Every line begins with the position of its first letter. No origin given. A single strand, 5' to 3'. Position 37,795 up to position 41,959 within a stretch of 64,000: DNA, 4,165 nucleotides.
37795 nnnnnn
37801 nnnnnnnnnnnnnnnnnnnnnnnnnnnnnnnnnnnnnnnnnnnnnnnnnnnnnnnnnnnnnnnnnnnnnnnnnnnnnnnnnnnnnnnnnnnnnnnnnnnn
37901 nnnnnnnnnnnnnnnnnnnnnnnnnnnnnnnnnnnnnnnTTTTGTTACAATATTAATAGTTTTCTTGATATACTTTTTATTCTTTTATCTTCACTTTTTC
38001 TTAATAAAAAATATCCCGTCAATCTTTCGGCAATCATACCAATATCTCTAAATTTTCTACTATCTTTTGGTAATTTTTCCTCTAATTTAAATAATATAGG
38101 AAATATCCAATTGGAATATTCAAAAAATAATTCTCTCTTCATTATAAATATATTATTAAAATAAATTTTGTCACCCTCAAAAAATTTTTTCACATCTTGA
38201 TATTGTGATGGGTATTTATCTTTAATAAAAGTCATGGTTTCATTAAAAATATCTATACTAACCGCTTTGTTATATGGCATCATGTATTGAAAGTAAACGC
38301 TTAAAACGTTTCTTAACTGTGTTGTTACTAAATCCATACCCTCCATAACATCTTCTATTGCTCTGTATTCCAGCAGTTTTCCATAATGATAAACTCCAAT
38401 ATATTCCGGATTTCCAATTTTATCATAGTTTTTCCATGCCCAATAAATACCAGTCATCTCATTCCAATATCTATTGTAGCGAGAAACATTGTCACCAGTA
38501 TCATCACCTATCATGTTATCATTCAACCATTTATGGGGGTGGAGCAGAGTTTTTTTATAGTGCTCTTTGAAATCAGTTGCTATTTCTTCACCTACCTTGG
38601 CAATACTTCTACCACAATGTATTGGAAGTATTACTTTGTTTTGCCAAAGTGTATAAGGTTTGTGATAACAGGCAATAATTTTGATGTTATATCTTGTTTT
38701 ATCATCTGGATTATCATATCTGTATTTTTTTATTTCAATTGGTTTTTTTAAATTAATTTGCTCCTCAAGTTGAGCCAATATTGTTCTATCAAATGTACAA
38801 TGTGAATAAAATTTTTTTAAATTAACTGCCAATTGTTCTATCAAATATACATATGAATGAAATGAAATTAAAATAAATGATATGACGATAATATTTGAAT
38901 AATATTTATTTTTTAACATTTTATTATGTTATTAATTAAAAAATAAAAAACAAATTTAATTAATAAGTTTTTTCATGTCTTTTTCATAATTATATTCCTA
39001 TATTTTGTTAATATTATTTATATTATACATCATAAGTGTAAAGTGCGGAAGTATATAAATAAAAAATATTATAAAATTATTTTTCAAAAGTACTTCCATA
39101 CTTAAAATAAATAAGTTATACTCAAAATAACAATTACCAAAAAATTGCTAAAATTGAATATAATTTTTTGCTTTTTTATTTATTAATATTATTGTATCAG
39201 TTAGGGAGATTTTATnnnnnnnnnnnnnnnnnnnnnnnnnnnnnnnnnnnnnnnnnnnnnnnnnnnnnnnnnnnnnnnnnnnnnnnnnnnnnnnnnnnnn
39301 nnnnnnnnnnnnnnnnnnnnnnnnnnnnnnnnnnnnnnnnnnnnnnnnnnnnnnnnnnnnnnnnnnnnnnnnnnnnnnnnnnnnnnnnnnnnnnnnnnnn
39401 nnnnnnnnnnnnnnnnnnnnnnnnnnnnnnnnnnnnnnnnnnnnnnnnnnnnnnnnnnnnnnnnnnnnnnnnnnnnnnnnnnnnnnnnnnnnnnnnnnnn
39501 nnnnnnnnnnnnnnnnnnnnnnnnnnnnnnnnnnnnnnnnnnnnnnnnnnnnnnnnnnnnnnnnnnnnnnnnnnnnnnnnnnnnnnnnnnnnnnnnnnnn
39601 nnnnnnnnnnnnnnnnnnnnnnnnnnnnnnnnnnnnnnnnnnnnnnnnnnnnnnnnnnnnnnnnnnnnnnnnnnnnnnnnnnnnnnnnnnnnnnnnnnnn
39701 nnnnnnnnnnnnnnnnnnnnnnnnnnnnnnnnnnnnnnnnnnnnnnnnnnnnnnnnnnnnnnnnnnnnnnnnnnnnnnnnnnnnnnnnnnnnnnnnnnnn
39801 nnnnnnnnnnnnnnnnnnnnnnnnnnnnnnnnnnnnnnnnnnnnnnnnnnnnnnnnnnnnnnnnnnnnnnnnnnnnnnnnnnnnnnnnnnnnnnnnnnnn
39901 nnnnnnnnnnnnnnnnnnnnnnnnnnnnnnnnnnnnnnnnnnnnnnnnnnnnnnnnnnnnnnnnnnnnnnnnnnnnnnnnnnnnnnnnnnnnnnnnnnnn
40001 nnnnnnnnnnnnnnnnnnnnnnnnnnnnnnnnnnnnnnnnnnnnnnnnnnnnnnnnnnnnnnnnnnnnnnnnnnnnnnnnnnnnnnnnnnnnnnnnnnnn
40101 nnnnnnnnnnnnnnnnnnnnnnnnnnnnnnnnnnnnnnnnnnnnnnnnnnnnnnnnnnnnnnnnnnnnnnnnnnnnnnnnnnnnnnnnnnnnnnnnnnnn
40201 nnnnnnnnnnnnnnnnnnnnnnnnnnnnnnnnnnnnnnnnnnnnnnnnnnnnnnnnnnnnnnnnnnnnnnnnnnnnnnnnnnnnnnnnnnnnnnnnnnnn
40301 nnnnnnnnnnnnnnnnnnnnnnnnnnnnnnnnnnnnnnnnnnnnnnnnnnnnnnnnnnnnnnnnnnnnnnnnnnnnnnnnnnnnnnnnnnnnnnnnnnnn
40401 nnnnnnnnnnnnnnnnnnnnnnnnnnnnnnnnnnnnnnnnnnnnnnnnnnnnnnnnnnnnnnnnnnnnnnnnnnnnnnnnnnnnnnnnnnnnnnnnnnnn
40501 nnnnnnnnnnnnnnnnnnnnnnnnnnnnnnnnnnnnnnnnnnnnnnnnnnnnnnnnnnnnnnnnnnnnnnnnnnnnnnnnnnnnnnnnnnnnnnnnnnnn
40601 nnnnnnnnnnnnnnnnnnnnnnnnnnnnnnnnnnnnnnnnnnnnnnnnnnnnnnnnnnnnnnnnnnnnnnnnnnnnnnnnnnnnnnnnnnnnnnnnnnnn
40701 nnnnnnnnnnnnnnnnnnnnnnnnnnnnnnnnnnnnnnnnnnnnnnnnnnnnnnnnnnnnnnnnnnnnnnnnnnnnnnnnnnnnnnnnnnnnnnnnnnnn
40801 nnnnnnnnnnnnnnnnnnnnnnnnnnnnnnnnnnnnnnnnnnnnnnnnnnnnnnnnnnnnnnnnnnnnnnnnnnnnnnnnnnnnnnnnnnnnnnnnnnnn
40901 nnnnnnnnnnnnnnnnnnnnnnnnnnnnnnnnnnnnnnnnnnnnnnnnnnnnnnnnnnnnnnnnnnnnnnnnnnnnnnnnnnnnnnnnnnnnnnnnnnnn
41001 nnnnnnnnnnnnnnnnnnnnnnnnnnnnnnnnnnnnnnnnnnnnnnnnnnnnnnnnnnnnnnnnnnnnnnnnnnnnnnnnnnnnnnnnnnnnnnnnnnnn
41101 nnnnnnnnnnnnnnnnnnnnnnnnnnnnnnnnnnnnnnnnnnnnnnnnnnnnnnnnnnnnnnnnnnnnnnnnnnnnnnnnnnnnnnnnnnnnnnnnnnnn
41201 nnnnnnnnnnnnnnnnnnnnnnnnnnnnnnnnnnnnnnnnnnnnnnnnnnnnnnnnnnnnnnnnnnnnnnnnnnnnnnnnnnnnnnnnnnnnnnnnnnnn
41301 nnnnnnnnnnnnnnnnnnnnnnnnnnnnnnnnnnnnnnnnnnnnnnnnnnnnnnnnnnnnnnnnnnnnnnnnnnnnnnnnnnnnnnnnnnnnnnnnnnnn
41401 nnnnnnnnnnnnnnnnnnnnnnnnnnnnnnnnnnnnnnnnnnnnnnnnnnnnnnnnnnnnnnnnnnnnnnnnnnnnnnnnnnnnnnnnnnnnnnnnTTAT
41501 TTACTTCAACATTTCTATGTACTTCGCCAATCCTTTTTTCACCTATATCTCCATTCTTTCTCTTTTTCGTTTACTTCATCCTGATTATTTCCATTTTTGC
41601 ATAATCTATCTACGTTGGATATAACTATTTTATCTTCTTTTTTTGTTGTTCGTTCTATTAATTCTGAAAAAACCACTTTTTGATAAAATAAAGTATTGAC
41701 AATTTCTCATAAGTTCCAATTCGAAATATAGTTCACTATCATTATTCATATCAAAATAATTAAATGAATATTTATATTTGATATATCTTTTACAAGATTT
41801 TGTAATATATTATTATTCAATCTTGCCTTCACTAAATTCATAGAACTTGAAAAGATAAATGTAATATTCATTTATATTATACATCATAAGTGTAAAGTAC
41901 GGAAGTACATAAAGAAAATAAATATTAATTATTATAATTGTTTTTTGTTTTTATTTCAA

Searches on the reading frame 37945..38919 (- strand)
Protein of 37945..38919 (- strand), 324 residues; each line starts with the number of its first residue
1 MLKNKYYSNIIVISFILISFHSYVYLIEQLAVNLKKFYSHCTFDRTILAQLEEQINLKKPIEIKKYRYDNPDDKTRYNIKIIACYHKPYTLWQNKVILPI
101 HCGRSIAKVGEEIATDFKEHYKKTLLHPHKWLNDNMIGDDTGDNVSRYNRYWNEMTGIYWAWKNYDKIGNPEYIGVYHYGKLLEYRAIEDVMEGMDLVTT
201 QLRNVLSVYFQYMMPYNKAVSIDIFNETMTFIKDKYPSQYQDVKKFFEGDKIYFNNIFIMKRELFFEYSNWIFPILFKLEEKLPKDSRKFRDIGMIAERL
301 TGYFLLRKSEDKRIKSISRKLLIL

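Call 11: search_protein_families(library=pfam, proteins=[window:37945-38919:-])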
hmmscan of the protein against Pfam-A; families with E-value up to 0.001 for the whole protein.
window:37945-38919:- (324 aa): 1 family
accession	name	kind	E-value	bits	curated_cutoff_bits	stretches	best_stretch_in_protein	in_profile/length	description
PF14393.11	DUF4422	-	7e-38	131.1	25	1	80-307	1-218/220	Domain of unknown function (DUF4422)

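Call 30: find_homologous_proteins(query=window:37945-38919:-)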
Query window:37945-38919:- (324 aa): 139 proteins with E <= 0.001 among 907 candidates; the best 120 are listed.
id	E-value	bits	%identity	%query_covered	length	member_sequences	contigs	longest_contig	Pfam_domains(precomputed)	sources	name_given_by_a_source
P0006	5.5e-218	741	100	100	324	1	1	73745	PF14393.12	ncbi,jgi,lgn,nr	ncbi:MAG: DUF4422 domain-containing protein [Rickettsiales bacterium]|jgi:hypothetical protein|nr:DU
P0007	1.6e-59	220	44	78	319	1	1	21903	PF14393.12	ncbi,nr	ncbi:MAG: hypothetical protein Ta2D_02500 [Rickettsiales bacterium]|nr:MAG: hypothetical protein Ta2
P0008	5.0e-59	219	47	81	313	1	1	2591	PF14393.12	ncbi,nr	ncbi:MAG: hypothetical protein Ta2D_12930 [Rickettsiales bacterium]|nr:MAG: hypothetical protein Ta2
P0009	1.0e-52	198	47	78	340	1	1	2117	PF14393.12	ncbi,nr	ncbi:MAG: hypothetical protein Ta2D_05730 [Rickettsiales bacterium]|nr:MAG: hypothetical protein Ta2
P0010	1.4e-48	184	39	78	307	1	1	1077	PF14393.12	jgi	jgi:hypothetical protein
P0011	8.8e-47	178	39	75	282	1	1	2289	PF14393.12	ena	-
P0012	3.1e-45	173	39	75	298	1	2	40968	PF14393.12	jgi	jgi:hypothetical protein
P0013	5.0e-44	169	40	74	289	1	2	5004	PF14393.12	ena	-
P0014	1.3e-40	158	37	76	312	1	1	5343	PF14393.12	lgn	-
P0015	1.7e-40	158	39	73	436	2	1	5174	PF01501.27,PF14393.12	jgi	-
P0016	1.9e-40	158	39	71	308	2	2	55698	PF14393.12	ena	-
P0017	2.1e-40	157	39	76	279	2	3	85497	PF14393.12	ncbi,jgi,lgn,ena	-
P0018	8.2e-40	155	36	77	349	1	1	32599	PF14393.12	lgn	-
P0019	1.2e-39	155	38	73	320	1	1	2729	PF14393.12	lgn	-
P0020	4.9e-39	153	36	74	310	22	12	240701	PF14393.12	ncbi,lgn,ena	-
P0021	8.5e-39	152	36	72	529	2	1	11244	PF05045.18,PF14393.12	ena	-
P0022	4.5e-38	150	38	75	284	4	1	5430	PF14393.12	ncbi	-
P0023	5.2e-38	150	38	74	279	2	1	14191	PF14393.12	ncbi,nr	ncbi:DUF4422 domain-containing protein [bacterium]|nr:DUF4422 domain-containing protein [bacterium]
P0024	8.8e-38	149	36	73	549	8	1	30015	PF14393.12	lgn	-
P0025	9.9e-38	149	36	76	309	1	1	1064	PF14393.12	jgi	jgi:hypothetical protein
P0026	1.2e-37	148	39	75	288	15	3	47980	PF14393.12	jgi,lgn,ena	-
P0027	6.2e-37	146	34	73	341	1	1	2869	PF14393.12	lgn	-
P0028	1.6e-36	145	34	74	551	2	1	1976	PF01501.27,PF14393.12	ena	-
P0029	1.8e-36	145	37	69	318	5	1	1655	PF14393.12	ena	-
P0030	5.7e-35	140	35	75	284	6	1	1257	PF14393.12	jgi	jgi:hypothetical protein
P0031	3.2e-34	137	37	70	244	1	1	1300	PF14393.12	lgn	-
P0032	5.4e-34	136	36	71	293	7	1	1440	PF14393.12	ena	-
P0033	8.5e-34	136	52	31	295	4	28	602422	PF14393.12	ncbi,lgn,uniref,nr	ncbi:TPA: DUF4422 domain-containing protein [Campylobacter jejuni]|uniref:Putative glycosyltransfera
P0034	1.1e-33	135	36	72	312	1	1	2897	PF14393.12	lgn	-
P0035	1.3e-33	135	31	73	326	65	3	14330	PF14393.12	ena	-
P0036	3.1e-33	134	36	70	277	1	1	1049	PF14393.12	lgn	-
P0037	4.8e-33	133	33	75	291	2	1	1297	PF14393.12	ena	-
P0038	9.2e-33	132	34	76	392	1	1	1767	PF14393.12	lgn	-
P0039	1.1e-32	132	32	73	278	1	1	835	PF14393.12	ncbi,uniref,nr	ncbi:DUF4422 domain-containing protein, partial [Campylobacter sp. Cr9]|uniref:DUF4422 domain-contai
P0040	1.2e-32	132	38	72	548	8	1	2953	PF14393.12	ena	-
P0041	1.6e-32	131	38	65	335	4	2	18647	PF14393.12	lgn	-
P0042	1.7e-32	131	32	75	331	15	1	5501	PF14393.12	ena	-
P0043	2.9e-32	131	33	62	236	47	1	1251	PF14393.12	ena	-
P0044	3.1e-32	131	36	70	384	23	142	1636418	PF28160.1,PF14393.12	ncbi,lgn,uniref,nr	ncbi:DUF4422 domain-containing protein [Campylobacter jejuni]|uniref:DUF4422 domain-containing prote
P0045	4.5e-32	130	34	73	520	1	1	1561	PF01501.27,PF14393.12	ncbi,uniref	ncbi:DUF4422 domain-containing protein, partial [Campylobacter volucris]|uniref:DUF4422 domain-conta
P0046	7.9e-32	129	32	76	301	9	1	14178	PF14393.12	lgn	-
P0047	9.9e-32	129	50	34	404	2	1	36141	PF28160.1,PF14393.12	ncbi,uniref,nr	ncbi:DUF4422 domain-containing protein [Campylobacter upsaliensis]|uniref:DUF4422 domain-containing 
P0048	2.2e-31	128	31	73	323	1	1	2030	PF14393.12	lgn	-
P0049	2.5e-31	128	32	71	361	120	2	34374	PF28160.1,PF14393.12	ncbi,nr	ncbi:DUF4422 domain-containing protein, partial [Campylobacter jejuni]|nr:DUF4422 domain-containing 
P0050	2.5e-31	128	32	74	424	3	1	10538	PF28160.1,PF14393.12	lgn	-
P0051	2.8e-31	127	33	71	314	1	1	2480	PF14393.12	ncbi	-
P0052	2.9e-31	127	33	76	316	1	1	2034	PF14393.12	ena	-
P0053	3.1e-31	127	35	70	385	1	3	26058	PF28160.1,PF14393.12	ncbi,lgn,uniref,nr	ncbi:DUF4422 domain-containing protein [Campylobacter molothri]|uniref:DUF4422 domain-containing pro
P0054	3.8e-31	127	36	72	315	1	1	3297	PF14393.12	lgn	-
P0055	4.1e-31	127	36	72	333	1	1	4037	PF14393.12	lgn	-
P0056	4.5e-31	127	35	59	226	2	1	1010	PF14393.12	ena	-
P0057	5.2e-31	127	32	73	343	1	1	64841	PF14393.12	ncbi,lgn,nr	ncbi:DUF4422 domain-containing protein [Campylobacter jejuni]|nr:DUF4422 domain-containing protein [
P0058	7.0e-31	126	31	78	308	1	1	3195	PF14393.12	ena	-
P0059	7.3e-31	126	31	73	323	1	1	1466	PF14393.12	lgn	-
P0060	1.3e-30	125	33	65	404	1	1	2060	PF14393.12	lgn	-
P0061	2.2e-30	124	34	70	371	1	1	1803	PF14393.12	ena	-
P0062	2.4e-30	124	35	65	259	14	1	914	PF14393.12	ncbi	ncbi:TPA: DUF4422 domain-containing protein, partial [Campylobacter jejuni]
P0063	5.2e-30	123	37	62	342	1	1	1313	PF14393.12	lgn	-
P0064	5.9e-30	123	32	70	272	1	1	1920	PF14393.12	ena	-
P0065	8.4e-30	123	31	73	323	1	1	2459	PF14393.12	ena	-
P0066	1.1e-29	122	35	73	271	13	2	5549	PF14393.12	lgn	-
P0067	1.8e-29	121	32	68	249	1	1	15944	PF14393.12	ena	-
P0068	1.9e-29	121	30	73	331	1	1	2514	PF14393.12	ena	-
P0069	2.2e-29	121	29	73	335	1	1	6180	PF14393.12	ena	-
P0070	2.5e-29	121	31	76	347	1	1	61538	PF14393.12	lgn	-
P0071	4.4e-29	120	34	73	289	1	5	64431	PF14393.12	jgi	jgi:hypothetical protein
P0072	7.1e-29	120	31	74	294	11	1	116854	PF14393.12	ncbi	ncbi:DUF4422 domain-containing protein, partial [Campylobacter jejuni]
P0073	9.8e-29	119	34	68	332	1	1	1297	PF14393.12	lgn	-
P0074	1.1e-28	119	32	71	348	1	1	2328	PF14393.12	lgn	-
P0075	1.1e-28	119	33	70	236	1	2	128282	PF14393.12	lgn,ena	-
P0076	1.2e-28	119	33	76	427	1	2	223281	PF28160.1,PF14393.12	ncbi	-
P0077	2.2e-28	118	38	56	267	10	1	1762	PF14393.12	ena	-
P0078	2.3e-28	118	35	70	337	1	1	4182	PF14393.12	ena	-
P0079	2.7e-28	118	32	79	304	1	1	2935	PF14393.12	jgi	jgi:hypothetical protein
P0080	2.8e-28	118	29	73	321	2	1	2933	PF14393.12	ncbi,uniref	ncbi:DUF4422 domain-containing protein [Brachyspira sp.]|uniref:DUF4422 domain-containing protein n=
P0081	3.7e-28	117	38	49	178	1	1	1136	PF14393.12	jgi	jgi:hypothetical protein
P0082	4.5e-28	117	32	74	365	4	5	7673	PF14393.12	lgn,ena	-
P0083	4.6e-28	117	31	70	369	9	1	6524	PF28160.1,PF14393.12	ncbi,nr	ncbi:DUF4422 domain-containing protein, partial [Campylobacter jejuni]|nr:DUF4422 domain-containing 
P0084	6.6e-28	116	31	70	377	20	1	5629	PF28160.1,PF14393.12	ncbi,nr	ncbi:TPA: DUF4422 domain-containing protein, partial [Campylobacter jejuni]|nr:DUF4422 domain-contai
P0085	8.1e-28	116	31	73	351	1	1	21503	PF14393.12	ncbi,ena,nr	ncbi:DUF4422 domain-containing protein [bacterium]|nr:DUF4422 domain-containing protein [bacterium]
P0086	1.8e-27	115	35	53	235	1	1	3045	PF14393.12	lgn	-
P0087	1.9e-27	115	33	69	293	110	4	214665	PF14393.12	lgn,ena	-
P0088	4.1e-27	114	33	76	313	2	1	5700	PF14393.12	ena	-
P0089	4.2e-27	114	33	76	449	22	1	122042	PF01501.27,PF14393.12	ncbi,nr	ncbi:TPA: DUF4422 domain-containing protein, partial [Campylobacter jejuni]|nr:DUF4422 domain-contai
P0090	5.8e-27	113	30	73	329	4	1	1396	PF14393.12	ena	-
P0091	8.5e-27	113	31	76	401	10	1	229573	PF28160.1,PF14393.12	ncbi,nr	ncbi:DUF4422 domain-containing protein [Campylobacter jejuni]|nr:DUF4422 domain-containing protein [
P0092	1.1e-26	112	30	71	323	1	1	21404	PF14393.12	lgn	-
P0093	1.3e-26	112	32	70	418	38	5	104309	PF28160.1,PF14393.12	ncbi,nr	ncbi:DUF4422 domain-containing protein [Campylobacter upsaliensis]|nr:DUF4422 domain-containing prot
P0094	2.8e-26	111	53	33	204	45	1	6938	PF14393.12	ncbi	ncbi:DUF4422 domain-containing protein, partial [Campylobacter jejuni]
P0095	3.3e-26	111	47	41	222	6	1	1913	PF14393.12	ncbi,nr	ncbi:DUF4422 domain-containing protein, partial [Campylobacter coli]|nr:DUF4422 domain-containing pr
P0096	4.7e-26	110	29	75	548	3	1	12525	PF01501.27,PF14393.12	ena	-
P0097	5.1e-26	110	50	33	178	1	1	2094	PF14393.12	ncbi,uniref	ncbi:DUF4422 domain-containing protein, partial [Brachyspira intermedia]|uniref:DUF4422 domain-conta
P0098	6.1e-26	110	30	73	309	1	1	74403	PF14393.12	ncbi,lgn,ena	-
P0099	1.1e-25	109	53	31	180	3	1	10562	PF14393.12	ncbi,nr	ncbi:TPA: DUF4422 domain-containing protein, partial [Campylobacter upsaliensis]|nr:DUF4422 domain-c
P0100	4.9e-25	107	49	33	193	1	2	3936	PF14393.12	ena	-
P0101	1.6e-24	105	31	73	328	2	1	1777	PF14393.12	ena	-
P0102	1.7e-24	105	29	74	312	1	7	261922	PF14393.12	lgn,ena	-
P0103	4.0e-24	104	68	15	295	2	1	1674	PF14393.12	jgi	jgi:hypothetical protein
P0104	1.2e-23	102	29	73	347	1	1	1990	PF14393.12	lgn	-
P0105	1.3e-23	102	30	73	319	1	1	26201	PF14393.12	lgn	-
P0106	3.0e-23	101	33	72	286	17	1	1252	PF14393.12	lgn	-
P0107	3.5e-23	101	32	62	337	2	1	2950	PF14393.12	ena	-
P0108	2.8e-22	98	30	73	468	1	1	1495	PF01501.27,PF14393.12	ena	-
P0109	4.2e-21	94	27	71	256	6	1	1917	PF14393.12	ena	-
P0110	4.3e-21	94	30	76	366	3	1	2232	PF14393.12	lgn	-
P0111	1.1e-20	93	32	72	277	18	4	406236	PF14393.12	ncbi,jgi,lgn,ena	-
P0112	2.9e-20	91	28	77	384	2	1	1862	PF14393.12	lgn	-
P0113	3.3e-20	91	29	73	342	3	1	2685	PF14393.12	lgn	-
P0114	7.7e-20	90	29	73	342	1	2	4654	PF14393.12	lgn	-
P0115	1.5e-19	89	29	73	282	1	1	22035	PF14393.12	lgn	-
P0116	2.4e-19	88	31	69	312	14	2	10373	PF14393.12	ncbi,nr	ncbi:MAG: DUF4422 domain-containing protein [Synergistaceae bacterium]|nr:DUF4422 domain-containing 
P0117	4.9e-19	87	33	70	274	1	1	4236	PF14393.12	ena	-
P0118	7.1e-19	87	31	56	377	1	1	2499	PF14393.12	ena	-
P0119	3.2e-18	84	33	70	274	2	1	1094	PF14393.12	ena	-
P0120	1.1e-17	83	58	20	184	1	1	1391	PF14393.12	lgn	-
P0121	1.3e-17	82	30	63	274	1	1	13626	PF14393.12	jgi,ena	-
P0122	1.6e-17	82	33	63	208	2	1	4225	PF14393.12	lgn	-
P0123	4.2e-16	78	30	51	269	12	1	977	PF14393.12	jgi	jgi:hypothetical protein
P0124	2.8e-15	75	27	73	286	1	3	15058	PF14393.12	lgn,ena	-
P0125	3.9e-15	74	27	73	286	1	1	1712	PF14393.12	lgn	-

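Call 31: find_encoding_contigs(protein=P0007, flank=10000, max_places=2)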
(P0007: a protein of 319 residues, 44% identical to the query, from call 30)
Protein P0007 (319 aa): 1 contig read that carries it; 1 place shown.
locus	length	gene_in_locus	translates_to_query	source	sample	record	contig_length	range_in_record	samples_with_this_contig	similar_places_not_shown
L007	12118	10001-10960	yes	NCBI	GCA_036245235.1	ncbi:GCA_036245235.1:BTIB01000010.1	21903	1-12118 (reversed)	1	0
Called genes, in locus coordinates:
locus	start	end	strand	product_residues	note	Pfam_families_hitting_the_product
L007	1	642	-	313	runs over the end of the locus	PF10613:Lig_chan-Glu_bd, PF00497:SBP_bac_3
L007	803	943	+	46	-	PF00468:Ribosomal_L34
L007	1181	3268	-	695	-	PF00069:Pkinase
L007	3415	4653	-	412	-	PF08238:Sel1 (weak)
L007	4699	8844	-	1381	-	PF08238:Sel1 (weak), PF13432:TPR_16 (faint), PF08238:Sel1 (weak)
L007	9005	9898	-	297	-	PF04028:DUF374 (weak)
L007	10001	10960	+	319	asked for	PF14393:DUF4422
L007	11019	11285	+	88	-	-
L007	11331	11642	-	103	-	-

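Call 32: find_encoding_contigs(protein=P0008, flank=3000, max_places=2)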
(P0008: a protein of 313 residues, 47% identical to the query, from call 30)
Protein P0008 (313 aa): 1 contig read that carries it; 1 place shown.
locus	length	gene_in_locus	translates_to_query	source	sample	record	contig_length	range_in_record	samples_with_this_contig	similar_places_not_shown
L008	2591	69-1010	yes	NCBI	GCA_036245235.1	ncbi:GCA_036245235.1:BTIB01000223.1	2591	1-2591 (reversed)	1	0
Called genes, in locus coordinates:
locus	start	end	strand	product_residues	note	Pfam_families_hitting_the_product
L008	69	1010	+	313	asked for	PF14393:DUF4422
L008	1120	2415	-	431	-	-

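Call 64: search_protein_families(library=ncbifam, proteins=[window:37945-38919:-], max_evalue=0.1)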
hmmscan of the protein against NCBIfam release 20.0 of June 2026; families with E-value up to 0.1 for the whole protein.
window:37945-38919:- (324 aa): 1 family
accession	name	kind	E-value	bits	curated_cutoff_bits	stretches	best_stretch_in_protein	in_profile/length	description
NF045917.1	PhserinePhPspA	equivalog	0.067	12.8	350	0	68-134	52-117/211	phosphoserine phosphatase PspA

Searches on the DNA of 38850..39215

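Call 41: search_rna_families(source=window, start=38850, end=39215, threshold=evalue, max_evalue=10)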
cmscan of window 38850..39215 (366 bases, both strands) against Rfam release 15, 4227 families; matches with E-value up to 10: 1.
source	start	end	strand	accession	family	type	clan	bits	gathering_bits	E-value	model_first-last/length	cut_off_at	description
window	39123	39161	+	RF01726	SAM-II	Cis-reg; riboswitch;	-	18.5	44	0.45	1-60/60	no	SAM-II riboswitch aptamer (SAM-II long loop)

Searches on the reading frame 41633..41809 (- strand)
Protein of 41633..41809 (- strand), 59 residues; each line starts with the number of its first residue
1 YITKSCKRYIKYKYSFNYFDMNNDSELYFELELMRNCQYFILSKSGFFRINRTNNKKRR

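Call 72: search_protein_families(library=pfam, proteins=[window:41633-41809:-], max_evalue=10)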
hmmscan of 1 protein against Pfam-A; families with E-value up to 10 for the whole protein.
seq(59 aa): 2 families
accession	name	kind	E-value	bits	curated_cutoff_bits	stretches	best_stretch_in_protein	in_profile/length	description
PF01531.22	Glyco_transf_11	-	0.035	13.8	23.9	1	6-47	219-258/298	Glycosyl transferase family 11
PF16904.10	PurL_C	-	0.041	14.7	27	1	11-55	9-53/94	Phosphoribosylformylglycinamidine synthase II C-terminus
